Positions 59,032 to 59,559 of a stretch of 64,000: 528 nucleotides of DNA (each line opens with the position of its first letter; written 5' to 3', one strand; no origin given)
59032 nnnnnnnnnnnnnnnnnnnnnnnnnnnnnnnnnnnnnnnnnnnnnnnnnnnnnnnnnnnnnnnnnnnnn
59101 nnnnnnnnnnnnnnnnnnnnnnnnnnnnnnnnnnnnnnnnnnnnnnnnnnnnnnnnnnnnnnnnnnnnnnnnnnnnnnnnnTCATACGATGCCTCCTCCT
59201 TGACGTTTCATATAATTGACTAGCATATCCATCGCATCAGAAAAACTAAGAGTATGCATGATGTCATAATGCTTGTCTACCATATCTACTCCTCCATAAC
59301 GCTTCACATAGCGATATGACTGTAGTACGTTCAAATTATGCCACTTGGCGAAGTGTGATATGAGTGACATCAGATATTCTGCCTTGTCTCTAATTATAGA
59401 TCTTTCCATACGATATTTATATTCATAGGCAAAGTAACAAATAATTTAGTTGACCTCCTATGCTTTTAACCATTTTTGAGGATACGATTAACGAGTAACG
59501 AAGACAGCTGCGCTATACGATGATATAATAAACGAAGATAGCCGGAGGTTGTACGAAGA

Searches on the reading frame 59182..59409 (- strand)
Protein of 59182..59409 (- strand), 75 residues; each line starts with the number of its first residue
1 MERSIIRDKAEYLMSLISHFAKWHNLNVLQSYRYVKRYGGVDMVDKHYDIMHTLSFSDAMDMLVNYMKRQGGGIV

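Call 3: search_protein_families(library=pfam, proteins=[window:59182-59409:-], max_evalue=0.01)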
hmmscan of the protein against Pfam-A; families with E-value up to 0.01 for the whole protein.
window:59182-59409:- (75 aa): 1 family
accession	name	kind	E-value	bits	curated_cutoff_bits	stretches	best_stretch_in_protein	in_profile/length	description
PF12668.12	DUF3791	-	6.1e-18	65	25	1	11-69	1-59/60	Protein of unknown function (DUF3791)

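Call 4: search_protein_families(library=padloc, proteins=[window:59182-59409:-], max_evalue=0.01)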
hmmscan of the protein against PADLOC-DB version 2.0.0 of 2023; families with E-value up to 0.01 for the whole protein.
window:59182-59409:- (75 aa): 3 families
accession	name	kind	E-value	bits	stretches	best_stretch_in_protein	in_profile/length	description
PDLC04435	PDC-M13A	-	2e-14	51.6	1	7-72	5-70/72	-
PDLC04434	PDC-M13A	-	0.00032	18.7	1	7-71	9-75/78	-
PDLC04433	PDC-M13A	-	0.00076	17.9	1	7-57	6-56/74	-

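Call 5: search_protein_families(library=ncbifam, proteins=[window:59182-59409:-], max_evalue=0.01)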
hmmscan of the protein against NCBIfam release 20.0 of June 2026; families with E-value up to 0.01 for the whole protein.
window:59182-59409:- (75 aa): 0 families

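Call 26: search_protein_families(library=pfam, proteins=[window:59182-59409:-], max_evalue=10)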
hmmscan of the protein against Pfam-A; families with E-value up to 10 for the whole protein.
window:59182-59409:- (75 aa): 2 families
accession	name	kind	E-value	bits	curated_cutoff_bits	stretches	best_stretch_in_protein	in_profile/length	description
PF12668.12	DUF3791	-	6.1e-18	65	25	1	11-69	1-59/60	Protein of unknown function (DUF3791)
PF08158.18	SDA1_HEAT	-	0.07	12.5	26.4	1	13-38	257-282/364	SDA1, HEAT repeat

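Call 46: search_protein_families(library=phrogs, proteins=[window:59182-59409:-], max_evalue=0.01)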
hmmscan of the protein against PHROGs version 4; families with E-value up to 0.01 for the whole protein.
window:59182-59409:- (75 aa): 0 families

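Call 55: search_solved_structures(query=window:59182-59409:-, max_evalue=10)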
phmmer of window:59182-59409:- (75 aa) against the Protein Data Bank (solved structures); distinct sequences matched with E-value up to 10: 2.
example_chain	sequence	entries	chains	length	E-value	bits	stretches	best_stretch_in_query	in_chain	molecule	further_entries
5lgf_A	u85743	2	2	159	0.36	14.6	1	12-72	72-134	Telomerase reverse transcriptase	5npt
4bed_B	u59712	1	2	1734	1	13.2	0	17-50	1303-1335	HEMOCYANIN KLH1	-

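Call 75: find_homologous_proteins(query=window:59182-59409:-)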
Query window:59182-59409:- (75 aa): 33 proteins with E <= 0.001 among 33 candidates.
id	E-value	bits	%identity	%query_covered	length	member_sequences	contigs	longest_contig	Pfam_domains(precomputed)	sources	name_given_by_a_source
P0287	3.6e-43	162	99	100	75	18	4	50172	PF12668.13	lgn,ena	-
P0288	1.1e-41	157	96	100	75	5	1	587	PF12668.13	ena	-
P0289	6.8e-33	129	94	85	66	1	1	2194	PF12668.13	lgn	-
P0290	3.2e-31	124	76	99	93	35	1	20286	PF12668.13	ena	-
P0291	2.7e-28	115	70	99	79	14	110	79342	PF12668.13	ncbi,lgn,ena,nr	nr:DUF3791 domain-containing protein [uncultured Bacteroides sp.]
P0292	6.2e-28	114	70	99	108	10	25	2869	PF12668.13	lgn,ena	-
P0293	3.5e-27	111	65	99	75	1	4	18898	PF12668.13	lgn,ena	-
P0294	4.6e-27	111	65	99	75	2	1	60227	PF12668.13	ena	-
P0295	8.3e-27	110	65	100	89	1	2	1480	PF12668.13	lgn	-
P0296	2.4e-26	109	66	99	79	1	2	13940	PF12668.13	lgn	-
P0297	2.7e-26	108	66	99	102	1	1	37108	PF12668.13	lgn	-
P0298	3.1e-26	108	64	100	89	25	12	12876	PF12668.13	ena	-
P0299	3.4e-26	108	64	100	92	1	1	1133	PF12668.13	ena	-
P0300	6.4e-26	107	62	99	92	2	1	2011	PF12668.13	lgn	-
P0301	8.5e-26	107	63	97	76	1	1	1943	PF12668.13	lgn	-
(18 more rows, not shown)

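Call 82: predict_structure(alignment_id=A6)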
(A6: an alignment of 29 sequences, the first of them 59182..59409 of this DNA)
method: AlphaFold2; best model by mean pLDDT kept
length: 75 residues; sequences in the alignment: 29
mean_pLDDT: 92.5   pTM: 0.80
mean pLDDT of the five models: 92.5, 91.2, 69.4, 69.1, 63.6
residues with pLDDT >= 90: 67; 70-90: 3; 50-70: 5; < 50: 0
segments of 3 or more residues with pLDDT < 50: none
pLDDT, mean of each block of 10 residues (from residue 1): 83 96 94 97 96 95 94 78
secondary structure, 60 per line:
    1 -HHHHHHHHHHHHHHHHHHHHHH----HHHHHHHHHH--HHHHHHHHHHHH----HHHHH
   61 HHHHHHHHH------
elements in order: H2-23 H28-37 H40-51 H56-69

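Call 84: fold_search(model_id=the predicted structure, library=pdb)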
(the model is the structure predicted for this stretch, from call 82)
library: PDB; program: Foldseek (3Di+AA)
matches with E <= 10: 8; with E <= 0.001: 0
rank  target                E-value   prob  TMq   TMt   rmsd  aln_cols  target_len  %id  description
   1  6hmj_C                4.5e+00  0.11  0.42  0.13   6.0        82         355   12  Structure of an RNA-binding Light-Oxygen-Voltage Receptor (released 2019-08-28)
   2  6hmj_D                6.1e+00  0.11  0.46  0.14   5.9        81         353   10  Structure of an RNA-binding Light-Oxygen-Voltage Receptor (released 2019-08-28)
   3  6hmj_B                6.4e+00  0.11  0.47  0.14   5.9        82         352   10  Structure of an RNA-binding Light-Oxygen-Voltage Receptor (released 2019-08-28)
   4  6hmj_A                6.4e+00  0.08  0.43  0.13   6.0        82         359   12  Structure of an RNA-binding Light-Oxygen-Voltage Receptor (released 2019-08-28)
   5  9wsf_A                7.2e+00  0.06  0.36  0.18   5.5        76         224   20  Crystal structure of Sigma28/FlgM complex from Pseudomonas aeruginosa at 1.95 Angstrom resolution (released 2026-02-25)
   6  4wu4_A                8.2e+00  0.05  0.28  0.30   8.8        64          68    9  Crystal structure of E. faecalis DNA binding domain LiaRD191N complexed with 22bp DNA (released 2015-05-06)
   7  2of7                  8.7e+00  0.06  0.39  0.20   6.9        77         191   16  Structural Genomics, the crystal structure of a tetR-family transcriptional regulator from Streptomyces coelicolor A3 (released 2007-01-30)
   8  8b3z_C                9.8e+00  0.05  0.37  0.37   5.3        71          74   13  SigE N-terminal Domain (released 2023-08-23)
